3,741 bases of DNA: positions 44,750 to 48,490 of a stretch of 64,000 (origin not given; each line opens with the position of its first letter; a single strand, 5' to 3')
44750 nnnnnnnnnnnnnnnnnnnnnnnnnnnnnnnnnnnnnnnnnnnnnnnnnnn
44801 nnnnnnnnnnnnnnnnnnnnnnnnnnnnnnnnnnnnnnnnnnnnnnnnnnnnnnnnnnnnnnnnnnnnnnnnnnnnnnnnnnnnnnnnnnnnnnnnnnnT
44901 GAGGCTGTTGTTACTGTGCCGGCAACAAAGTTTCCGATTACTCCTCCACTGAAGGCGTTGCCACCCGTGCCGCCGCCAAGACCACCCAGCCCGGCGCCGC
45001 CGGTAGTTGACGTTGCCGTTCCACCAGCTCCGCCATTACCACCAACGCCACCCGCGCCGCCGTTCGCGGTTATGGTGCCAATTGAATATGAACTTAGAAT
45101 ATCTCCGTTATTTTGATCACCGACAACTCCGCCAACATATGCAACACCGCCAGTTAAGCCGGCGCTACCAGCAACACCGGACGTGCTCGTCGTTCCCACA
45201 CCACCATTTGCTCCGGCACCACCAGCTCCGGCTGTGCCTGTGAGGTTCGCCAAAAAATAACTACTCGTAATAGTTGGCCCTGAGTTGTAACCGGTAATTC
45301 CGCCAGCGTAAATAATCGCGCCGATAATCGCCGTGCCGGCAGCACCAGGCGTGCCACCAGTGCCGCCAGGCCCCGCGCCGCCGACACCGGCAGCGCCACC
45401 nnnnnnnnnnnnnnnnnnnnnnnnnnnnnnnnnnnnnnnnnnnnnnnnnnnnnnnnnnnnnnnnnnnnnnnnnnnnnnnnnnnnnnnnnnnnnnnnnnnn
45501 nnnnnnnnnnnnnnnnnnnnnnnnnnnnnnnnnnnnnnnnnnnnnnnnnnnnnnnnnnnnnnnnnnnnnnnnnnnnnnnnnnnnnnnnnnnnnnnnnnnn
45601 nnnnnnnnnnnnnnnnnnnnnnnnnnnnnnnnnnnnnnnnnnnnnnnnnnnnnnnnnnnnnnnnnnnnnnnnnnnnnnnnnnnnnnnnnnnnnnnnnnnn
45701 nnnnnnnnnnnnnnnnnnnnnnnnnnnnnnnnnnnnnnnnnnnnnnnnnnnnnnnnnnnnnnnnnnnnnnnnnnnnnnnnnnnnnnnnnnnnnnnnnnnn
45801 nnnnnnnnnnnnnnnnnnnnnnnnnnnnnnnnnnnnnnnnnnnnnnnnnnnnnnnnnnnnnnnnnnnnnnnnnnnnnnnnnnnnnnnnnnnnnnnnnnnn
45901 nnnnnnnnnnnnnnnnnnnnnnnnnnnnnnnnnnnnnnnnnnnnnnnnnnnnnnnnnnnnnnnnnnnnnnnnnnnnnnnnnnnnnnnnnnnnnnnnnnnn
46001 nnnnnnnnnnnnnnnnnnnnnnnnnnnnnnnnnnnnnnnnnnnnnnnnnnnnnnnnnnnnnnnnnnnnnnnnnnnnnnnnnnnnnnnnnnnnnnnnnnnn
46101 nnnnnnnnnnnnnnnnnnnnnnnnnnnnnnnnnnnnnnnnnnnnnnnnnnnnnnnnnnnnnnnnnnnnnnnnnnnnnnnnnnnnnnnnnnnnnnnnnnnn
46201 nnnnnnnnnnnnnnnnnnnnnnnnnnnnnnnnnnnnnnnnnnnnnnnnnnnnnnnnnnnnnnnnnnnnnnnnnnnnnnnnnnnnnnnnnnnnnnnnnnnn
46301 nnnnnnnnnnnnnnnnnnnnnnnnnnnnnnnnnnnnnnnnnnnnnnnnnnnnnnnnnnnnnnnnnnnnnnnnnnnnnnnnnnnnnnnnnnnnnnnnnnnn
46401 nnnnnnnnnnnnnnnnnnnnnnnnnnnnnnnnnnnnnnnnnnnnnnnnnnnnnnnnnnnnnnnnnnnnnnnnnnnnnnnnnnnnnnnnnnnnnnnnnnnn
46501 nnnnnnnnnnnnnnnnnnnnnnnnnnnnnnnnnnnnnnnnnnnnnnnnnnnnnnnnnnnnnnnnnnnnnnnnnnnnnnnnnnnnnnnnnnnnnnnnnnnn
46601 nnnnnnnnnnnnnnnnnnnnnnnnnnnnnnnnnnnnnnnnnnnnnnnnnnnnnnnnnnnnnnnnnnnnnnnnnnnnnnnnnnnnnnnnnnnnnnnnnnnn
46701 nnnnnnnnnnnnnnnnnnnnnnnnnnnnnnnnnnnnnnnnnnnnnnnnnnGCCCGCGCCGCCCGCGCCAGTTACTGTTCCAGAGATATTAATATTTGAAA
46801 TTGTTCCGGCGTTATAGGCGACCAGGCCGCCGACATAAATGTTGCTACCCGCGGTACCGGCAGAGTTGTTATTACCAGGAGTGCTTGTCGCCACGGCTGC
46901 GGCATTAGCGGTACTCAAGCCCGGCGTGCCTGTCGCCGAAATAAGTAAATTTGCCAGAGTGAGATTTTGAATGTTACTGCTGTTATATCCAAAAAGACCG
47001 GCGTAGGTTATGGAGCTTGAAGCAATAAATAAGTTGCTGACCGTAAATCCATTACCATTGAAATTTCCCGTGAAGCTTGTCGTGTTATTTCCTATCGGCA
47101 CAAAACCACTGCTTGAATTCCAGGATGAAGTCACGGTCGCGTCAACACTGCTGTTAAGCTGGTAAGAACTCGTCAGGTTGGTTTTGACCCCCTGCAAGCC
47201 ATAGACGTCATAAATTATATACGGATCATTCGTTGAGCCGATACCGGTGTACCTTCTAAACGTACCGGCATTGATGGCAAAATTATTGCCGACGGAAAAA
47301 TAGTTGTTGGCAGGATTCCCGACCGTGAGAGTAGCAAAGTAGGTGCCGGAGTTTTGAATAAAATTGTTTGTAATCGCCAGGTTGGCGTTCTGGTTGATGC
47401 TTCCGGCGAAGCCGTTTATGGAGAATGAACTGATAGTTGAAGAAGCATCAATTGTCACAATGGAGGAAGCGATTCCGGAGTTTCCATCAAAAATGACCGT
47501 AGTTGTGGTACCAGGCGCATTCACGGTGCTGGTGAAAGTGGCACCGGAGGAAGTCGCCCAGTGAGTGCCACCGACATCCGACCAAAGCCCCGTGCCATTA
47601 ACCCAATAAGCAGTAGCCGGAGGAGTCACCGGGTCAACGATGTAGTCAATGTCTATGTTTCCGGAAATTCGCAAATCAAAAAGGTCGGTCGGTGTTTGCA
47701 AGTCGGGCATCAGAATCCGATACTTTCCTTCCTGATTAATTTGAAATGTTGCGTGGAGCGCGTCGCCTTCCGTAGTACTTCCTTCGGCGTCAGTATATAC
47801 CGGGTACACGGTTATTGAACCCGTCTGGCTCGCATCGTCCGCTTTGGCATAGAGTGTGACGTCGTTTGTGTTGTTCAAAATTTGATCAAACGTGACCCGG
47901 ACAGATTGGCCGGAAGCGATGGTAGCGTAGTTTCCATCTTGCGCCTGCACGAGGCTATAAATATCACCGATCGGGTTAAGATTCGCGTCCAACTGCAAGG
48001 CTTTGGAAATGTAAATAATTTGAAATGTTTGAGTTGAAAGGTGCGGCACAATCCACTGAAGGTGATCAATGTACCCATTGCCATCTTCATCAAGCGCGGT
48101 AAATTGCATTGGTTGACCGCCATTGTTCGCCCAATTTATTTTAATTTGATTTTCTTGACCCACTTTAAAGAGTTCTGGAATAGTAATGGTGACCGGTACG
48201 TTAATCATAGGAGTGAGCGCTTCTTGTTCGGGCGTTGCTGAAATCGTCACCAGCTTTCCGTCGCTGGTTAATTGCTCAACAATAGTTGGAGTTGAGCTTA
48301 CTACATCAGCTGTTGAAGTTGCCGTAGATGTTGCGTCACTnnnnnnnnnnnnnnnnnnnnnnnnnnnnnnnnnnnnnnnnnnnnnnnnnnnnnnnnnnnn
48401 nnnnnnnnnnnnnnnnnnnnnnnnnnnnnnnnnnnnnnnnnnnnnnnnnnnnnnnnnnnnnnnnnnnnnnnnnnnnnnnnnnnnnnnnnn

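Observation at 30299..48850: A single 18.5-kb gene encoding a 6183-aa modular surface fibre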

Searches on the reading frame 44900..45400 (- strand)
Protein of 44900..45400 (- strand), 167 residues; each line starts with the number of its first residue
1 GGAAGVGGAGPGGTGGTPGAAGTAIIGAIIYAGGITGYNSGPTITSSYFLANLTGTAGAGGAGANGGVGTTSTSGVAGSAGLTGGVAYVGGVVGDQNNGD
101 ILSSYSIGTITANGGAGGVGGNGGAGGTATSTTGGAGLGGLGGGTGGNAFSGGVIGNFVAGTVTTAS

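Call 7: search_protein_families(library=pfam, proteins=[window:44900-45400:-], max_evalue=10)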
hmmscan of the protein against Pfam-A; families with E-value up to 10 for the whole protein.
window:44900-45400:- (167 aa): 1 family
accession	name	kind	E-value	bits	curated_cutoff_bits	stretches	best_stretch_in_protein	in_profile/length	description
PF07581.17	Glug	-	0.16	12.9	20.5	2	31-52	4-26/28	The GLUG motif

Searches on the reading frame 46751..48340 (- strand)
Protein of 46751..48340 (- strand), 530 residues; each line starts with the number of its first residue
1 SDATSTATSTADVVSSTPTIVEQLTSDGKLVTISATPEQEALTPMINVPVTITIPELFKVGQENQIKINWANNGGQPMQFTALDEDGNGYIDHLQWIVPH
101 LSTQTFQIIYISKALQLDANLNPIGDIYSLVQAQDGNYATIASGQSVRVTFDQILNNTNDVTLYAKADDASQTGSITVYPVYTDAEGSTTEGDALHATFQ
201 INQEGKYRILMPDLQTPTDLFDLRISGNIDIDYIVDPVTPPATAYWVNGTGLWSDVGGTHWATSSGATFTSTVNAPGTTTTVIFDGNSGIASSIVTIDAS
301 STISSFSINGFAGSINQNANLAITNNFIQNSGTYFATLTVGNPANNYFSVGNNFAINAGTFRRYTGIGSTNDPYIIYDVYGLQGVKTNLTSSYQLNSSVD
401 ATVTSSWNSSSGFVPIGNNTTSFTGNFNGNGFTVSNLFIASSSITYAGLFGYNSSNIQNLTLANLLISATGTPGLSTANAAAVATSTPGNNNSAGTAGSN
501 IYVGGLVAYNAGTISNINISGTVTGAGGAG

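Call 7: search_protein_families(library=pfam, proteins=[window:46751-48340:-], max_evalue=10)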
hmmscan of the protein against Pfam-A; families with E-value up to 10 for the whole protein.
window:46751-48340:- (530 aa): 0 families

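Call 14: search_protein_families(library=pfam, proteins=[window:47000-48340:-], max_evalue=10)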
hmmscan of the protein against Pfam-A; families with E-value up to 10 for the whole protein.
window:47000-48340:- (447 aa): 0 families

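Call 17: find_homologous_proteins(query=window:46811-48298:-)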
Query window:46811-48298:- (496 aa): 35 proteins with E <= 0.001 among 8000 candidates.
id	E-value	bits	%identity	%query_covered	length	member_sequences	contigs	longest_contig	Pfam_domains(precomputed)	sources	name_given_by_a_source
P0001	1.9e-151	524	54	100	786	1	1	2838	-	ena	-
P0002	2.8e-146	506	54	96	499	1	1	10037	-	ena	-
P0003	9.4e-133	462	49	100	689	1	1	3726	PF07581.18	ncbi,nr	ncbi:MAG: hypothetical protein MUD10_05375, partial [Candidatus Pacebacteria bacterium]|nr:hypotheti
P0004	9.3e-113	396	56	70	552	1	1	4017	-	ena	-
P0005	2.3e-105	372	53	76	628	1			-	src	-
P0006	3.2e-85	305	52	63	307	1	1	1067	-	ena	-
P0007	1.0e-68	251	49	60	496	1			-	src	-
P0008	4.2e-66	242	55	47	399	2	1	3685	-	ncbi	-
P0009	3.1e-64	236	56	45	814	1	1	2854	PF09603.16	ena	-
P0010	4.5e-62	229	48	52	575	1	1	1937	-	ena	-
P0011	7.7e-62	228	51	44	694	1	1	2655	PF07603.18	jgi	jgi:hypothetical protein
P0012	1.0e-60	224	52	45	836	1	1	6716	PF07603.18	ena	-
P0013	8.5e-60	221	55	41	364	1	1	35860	-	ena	-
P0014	3.4e-56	210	49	46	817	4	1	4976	PF09603.16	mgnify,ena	mgnify:CR=1 FL=1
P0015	2.6e-54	203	48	44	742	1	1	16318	PF07603.18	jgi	jgi:hypothetical protein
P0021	2.3e-45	174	52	37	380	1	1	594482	PF21722.5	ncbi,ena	-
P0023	4.5e-22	97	42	30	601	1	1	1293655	PF07581.18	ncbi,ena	-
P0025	5.3e-14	70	45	30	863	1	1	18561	PF07581.18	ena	-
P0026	1.0e-11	63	41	30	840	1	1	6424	PF05860.20,PF07581.18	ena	-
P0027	4.3e-11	61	36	29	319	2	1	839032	PF07581.18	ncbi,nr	ncbi:hypothetical protein H6501_00010 [Candidatus Woesearchaeota archaeon]|nr:hypothetical protein [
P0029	3.2e-10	58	39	29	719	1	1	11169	PF07581.18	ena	-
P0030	1.1e-9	56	33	21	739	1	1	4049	PF07581.18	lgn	-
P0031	5.8e-7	47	35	22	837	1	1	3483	PF18962.8,PF07581.18,PF13860.13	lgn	-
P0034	2.3e-4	39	34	29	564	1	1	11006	PF07581.18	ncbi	-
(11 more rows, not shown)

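Call 23: search_protein_families(library=pfam, proteins=[P0021, P0023, P0001, P0003, P0013, P0025, P0012, P0009, P0027], max_evalue=0.01)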
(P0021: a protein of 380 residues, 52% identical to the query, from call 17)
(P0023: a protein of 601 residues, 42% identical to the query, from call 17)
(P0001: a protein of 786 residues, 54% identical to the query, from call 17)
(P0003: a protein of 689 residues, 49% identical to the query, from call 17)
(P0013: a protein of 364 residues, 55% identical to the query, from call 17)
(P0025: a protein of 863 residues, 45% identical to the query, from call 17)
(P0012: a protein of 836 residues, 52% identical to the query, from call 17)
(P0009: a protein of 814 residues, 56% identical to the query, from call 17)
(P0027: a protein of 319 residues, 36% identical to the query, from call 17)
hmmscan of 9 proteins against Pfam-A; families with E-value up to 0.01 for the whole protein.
P0021 (380 aa): 1 family
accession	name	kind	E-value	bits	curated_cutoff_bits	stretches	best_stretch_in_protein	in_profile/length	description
PF21722.4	Gly_rich_2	-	3.2e-12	47.4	24.3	1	199-344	3-154/226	Glycine-rich domain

P0023 (601 aa): 2 families
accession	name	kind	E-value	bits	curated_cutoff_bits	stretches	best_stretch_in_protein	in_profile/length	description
PF07581.17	Glug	-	2.3e-24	84.5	20.5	5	355-382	1-28/28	The GLUG motif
PF05342.19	Peptidase_M26_N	-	0.0025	17.5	27.7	0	166-232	182-245/250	M26 IgA1-specific Metallo-endopeptidase N-terminal region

P0001 (786 aa): 0 families

P0003 (689 aa): 1 family
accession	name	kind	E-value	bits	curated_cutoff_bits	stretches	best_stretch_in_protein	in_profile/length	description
PF07581.17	Glug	-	4.6e-06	27.1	20.5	1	613-636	3-28/28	The GLUG motif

P0013 (364 aa): 0 families

P0025 (863 aa): 2 families
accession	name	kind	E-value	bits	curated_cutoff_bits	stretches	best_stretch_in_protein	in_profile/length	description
PF07581.17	Glug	-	1.9e-32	109.8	20.5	7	425-451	1-28/28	The GLUG motif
PF05342.19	Peptidase_M26_N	-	5.3e-05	23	27.7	1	213-312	158-250/250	M26 IgA1-specific Metallo-endopeptidase N-terminal region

P0012 (836 aa): 1 family
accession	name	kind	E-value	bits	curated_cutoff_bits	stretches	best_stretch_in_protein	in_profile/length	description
PF07603.17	Lcl_C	-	1.7e-13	51.3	34.9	1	753-834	34-117/117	Lcl C-terminal domain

P0009 (814 aa): 1 family
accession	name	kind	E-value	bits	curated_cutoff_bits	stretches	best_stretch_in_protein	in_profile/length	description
PF09603.15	Fib_succ_major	-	5.5e-31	108.7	33.9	1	610-813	5-187/187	Fibrobacter succinogenes major domain (Fib_succ_major)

P0027 (319 aa): 2 families
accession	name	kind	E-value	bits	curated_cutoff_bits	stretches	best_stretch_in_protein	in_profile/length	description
PF07581.17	Glug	-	3.2e-08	33.9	20.5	1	107-134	1-28/28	The GLUG motif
PF05342.19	Peptidase_M26_N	-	0.0089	15.7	27.7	0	25-131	154-250/250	M26 IgA1-specific Metallo-endopeptidase N-terminal region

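Call 24: find_encoding_contigs(protein=P0013, flank=10000, max_places=3)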
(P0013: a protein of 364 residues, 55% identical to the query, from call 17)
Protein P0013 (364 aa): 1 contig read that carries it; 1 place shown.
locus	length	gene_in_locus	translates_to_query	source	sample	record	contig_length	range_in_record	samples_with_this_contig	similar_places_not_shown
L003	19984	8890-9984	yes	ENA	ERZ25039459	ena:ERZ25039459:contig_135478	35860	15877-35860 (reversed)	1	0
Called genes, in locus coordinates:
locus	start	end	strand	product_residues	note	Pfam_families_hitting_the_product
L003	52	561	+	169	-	PF10881:DUF2726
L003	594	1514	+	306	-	PF00389:2-Hacid_dh, PF01262:AlaDh_PNT_C (faint), PF02826:2-Hacid_dh_C, PF00670:AdoHcyase_NAD (weak)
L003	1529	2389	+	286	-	PF00892:EamA, PF03151:TPT, PF00892:EamA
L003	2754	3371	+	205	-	-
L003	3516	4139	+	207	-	PF08843:AbiEii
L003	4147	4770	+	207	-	PF07929:PRiA4_ORF3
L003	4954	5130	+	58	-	-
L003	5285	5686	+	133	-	PF02469:Fasciclin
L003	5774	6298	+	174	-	PF09864:MliC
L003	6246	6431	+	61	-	-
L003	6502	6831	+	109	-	PF00293:NUDIX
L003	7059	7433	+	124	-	-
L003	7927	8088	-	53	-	-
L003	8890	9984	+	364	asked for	-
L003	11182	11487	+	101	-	-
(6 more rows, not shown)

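Call 27: find_related_loci(query=A1, collection=genome_contigs, flank=10000)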
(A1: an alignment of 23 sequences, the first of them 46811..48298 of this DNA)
Query A1 (496 aa) in genome_contigs; peptide patterns used: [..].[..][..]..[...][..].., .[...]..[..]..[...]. (x = any residue, [..] = any of these).
293 stretches matched a pattern; 250 encode a relative of the query (tblastn E <= 1e-3); the best 80 are kept; 78 distinct loci.
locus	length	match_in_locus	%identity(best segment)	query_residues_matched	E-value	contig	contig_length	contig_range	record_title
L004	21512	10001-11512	58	4-496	0e+0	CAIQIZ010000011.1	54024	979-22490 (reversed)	uncultured bacterium isolate AM-2014_bin-3837 genome assembly, contig: bin-3837:11/31, whole genome shotgun sequence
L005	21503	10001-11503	57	1-495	4e-179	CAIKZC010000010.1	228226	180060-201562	uncultured bacterium isolate AlinenLipids_bin-9080 genome assembly, contig: bin-9080:10/10, whole genome shotgun sequenc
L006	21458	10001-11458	56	3-496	7e-171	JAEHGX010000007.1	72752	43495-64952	Candidatus Falkowbacteria bacterium S5_I03 S5_I03__7, whole genome shotgun sequence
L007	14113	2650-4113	53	1-496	5e-163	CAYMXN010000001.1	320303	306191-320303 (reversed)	MAG TPA_asm: uncultured Candidatus Saccharibacteria bacterium isolate SRP292972_co3_20 genome assembly, contig: NODE_39_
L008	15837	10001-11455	56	4-496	7e-162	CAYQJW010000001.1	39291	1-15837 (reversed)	MAG TPA_asm: uncultured Candidatus Saccharibacteria bacterium isolate SRP286056_co1_433 genome assembly, contig: NODE_10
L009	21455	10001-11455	55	4-496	3e-161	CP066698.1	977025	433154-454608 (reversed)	MAG: Candidatus Falkowbacteria bacterium isolate NC_groundwater_1683_Pr3_B-0.1um_40_26 chromosome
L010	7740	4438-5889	55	3-496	2e-161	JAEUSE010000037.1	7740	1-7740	MAG: Candidatus Doudnabacteria bacterium isolate new MAG-295 NODE_37_length_7740_cov_3.054809, whole genome shotgun sequ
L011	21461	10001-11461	53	2-496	2e-159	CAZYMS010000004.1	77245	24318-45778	MAG TPA_asm: uncultured Candidatus Saccharibacteria bacterium isolate SRP296810_co1_257 genome assembly, contig: NODE_27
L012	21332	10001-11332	55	6-458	3e-159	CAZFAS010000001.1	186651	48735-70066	MAG TPA_asm: uncultured Candidatus Saccharibacteria bacterium isolate SRP278252_co2_162 genome assembly, contig: NODE_75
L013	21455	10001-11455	55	4-496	2e-158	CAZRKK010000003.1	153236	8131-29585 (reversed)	MAG TPA_asm: uncultured Candidatus Saccharibacteria bacterium isolate SRP170004_co1_269 genome assembly, contig: NODE_93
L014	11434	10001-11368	54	4-470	1e-157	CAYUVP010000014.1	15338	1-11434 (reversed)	MAG TPA_asm: uncultured Candidatus Peribacteria bacterium isolate SRP286056_co3_501 genome assembly, contig: NODE_4018_l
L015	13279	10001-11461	54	2-496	3e-157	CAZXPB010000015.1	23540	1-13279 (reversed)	MAG TPA_asm: uncultured Candidatus Saccharibacteria bacterium isolate SRP278252_co1_286 genome assembly, contig: NODE_35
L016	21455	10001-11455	52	4-496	3e-156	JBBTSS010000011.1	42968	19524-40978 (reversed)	MAG: Patescibacteria group bacterium isolate H41-bin121_1 H41_bin121_1_000000000011, whole genome shotgun sequence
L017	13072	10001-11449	51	4-496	7e-155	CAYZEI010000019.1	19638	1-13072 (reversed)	MAG TPA_asm: uncultured Candidatus Saccharibacteria bacterium isolate SRP278252_co1_767 genome assembly, contig: NODE_46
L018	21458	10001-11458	53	3-496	4e-155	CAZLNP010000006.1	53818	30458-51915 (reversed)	MAG TPA_asm: uncultured Candidatus Saccharibacteria bacterium isolate SRP286056_co2_291 genome assembly, contig: NODE_65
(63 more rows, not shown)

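Call 48: predict_structure(alignment_id=A1)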
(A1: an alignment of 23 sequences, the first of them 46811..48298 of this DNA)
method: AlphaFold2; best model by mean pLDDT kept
length: 496 residues; sequences in the alignment: 23
mean_pLDDT: 64.4   pTM: 0.40
mean pLDDT of the five models: 64.4, 63.7, 63.2, 58.2, 55.4
residues with pLDDT >= 90: 104; 70-90: 165; 50-70: 52; < 50: 175
segments of 3 or more residues with pLDDT < 50: 225-237, 244-247, 249-259, 352-496
pLDDT, mean of each block of 10 residues (from residue 1): 81 84 72 84 73 87 90 86 85 84 88 87 95 88 88 93 91 83 86 88 92 96 51 47 47 37 79 69 80 83 82 76 67 75 68 40 33 25 27 25 27 27 30 32 34 28 28 30 30 23
secondary structure, 60 per line:
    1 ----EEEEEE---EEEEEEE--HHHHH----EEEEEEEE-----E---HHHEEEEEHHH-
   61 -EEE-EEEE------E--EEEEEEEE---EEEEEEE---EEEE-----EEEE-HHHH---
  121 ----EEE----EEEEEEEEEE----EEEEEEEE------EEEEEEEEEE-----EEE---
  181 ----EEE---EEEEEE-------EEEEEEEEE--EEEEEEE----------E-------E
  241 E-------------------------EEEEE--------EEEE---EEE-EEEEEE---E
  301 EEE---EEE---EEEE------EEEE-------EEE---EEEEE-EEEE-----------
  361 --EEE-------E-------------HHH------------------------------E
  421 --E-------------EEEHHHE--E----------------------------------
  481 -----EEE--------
elements in order: E5-10 E14-20 H23-27 E32-39 E52-56 E62-64 E66-69 E79-86 E90-96 E100-103 E109-112 H114-117 E125-127 E132-141 E146-153 E160-169 E175-177 E185-187 E191-196 E204-212 E215-221 E267-271 E280-283 E287-289 E291-296 E300-303 E307-309 E313-316 E323-326 E334-336 E340-344 E346-349 E363-365 E437-439 E486-488

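Call 52: fold_search(model_id=the predicted structure, library=pdb)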
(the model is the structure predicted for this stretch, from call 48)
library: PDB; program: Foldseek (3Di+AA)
matches with E <= 10: 1315; with E <= 0.001: 8
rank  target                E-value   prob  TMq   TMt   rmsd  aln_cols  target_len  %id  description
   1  6v1v_C                4.2e-05  0.99  0.14  0.10  18.1       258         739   10  VIP3B (VIP3B_2160) adapted for crystallization (released 2019-12-18)
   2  6v1v_B                1.2e-04  0.97  0.14  0.09  17.6       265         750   11  VIP3B (VIP3B_2160) adapted for crystallization (released 2019-12-18)
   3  6v1v_A                1.6e-04  0.98  0.14  0.10  17.1       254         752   10  VIP3B (VIP3B_2160) adapted for crystallization (released 2019-12-18)
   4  4bxs_V                1.7e-04  0.97  0.16  0.07  18.8       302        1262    8  Crystal Structure of the Prothrombinase Complex from the Venom of Pseudonaja Textilis (released 2013-07-31)
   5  6e57_B                4.4e-04  0.82  0.12  0.15  19.2       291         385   12  Bacteroides ovatus mixed-linkage glucan utilization locus (MLGUL) SGBP-B in complex with mixed-linkage heptasaccharide (released 2019-05-29)
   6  4xup_F                5.2e-04  0.80  0.13  0.19  22.3       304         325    9  Structure of the N-terminal CBM22-1-CBM22-2 tandem domain from Paenibacillus barcinonensis Xyn10C (released 2015-06-03)
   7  6v7j_C                6.2e-04  0.28  0.09  0.11  19.9       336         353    9  The C2221 crystal form of canavalin at 173 K (released 2020-02-19)
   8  4xup_B                6.6e-04  0.85  0.14  0.20  20.7       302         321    9  Structure of the N-terminal CBM22-1-CBM22-2 tandem domain from Paenibacillus barcinonensis Xyn10C (released 2015-06-03)
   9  4xup_D                1.0e-03  0.82  0.14  0.20  17.3       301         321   10  Structure of the N-terminal CBM22-1-CBM22-2 tandem domain from Paenibacillus barcinonensis Xyn10C (released 2015-06-03)
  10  4xup_A                1.1e-03  0.69  0.13  0.18  18.3       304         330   10  Structure of the N-terminal CBM22-1-CBM22-2 tandem domain from Paenibacillus barcinonensis Xyn10C (released 2015-06-03)
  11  6e57_C                1.4e-03  0.66  0.11  0.14  18.9       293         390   10  Bacteroides ovatus mixed-linkage glucan utilization locus (MLGUL) SGBP-B in complex with mixed-linkage heptasaccharide (released 2019-05-29)
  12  6v7j_A                1.5e-03  0.20  0.08  0.11  20.6       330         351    9  The C2221 crystal form of canavalin at 173 K (released 2020-02-19)
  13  6sh9_B                1.9e-03  0.28  0.12  0.07  16.8       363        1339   12  EngBF DARPin Fusion 4b D12 (released 2019-11-06)
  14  1o59                  2.1e-03  0.89  0.16  0.23  16.4       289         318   11  Crystal structure of Allantoicase (yir029w) from Saccharomyces cerevisiae at 2.40 A resolution (released 2003-09-02)
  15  7kwb_B                2.4e-03  0.75  0.15  0.18  18.2       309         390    8  Surface glycan-binding protein B from Bacteroides thetaiotaomicron (released 2021-02-17)
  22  4xup_C                3.3e-03  1.00  0.14  0.36   8.6       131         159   15  Structure of the N-terminal CBM22-1-CBM22-2 tandem domain from Paenibacillus barcinonensis Xyn10C (released 2015-06-03)
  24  4xup_E                3.5e-03  1.00  0.14  0.36   8.3       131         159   15  Structure of the N-terminal CBM22-1-CBM22-2 tandem domain from Paenibacillus barcinonensis Xyn10C (released 2015-06-03)
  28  2zez_A                4.7e-03  0.99  0.14  0.37   7.1       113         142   11  Family 16 Carbohydrate Binding Module-2 (released 2008-03-25)
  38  2zez_C                6.2e-03  0.99  0.14  0.38   6.5       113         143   12  Family 16 Carbohydrate Binding Module-2 (released 2008-03-25)
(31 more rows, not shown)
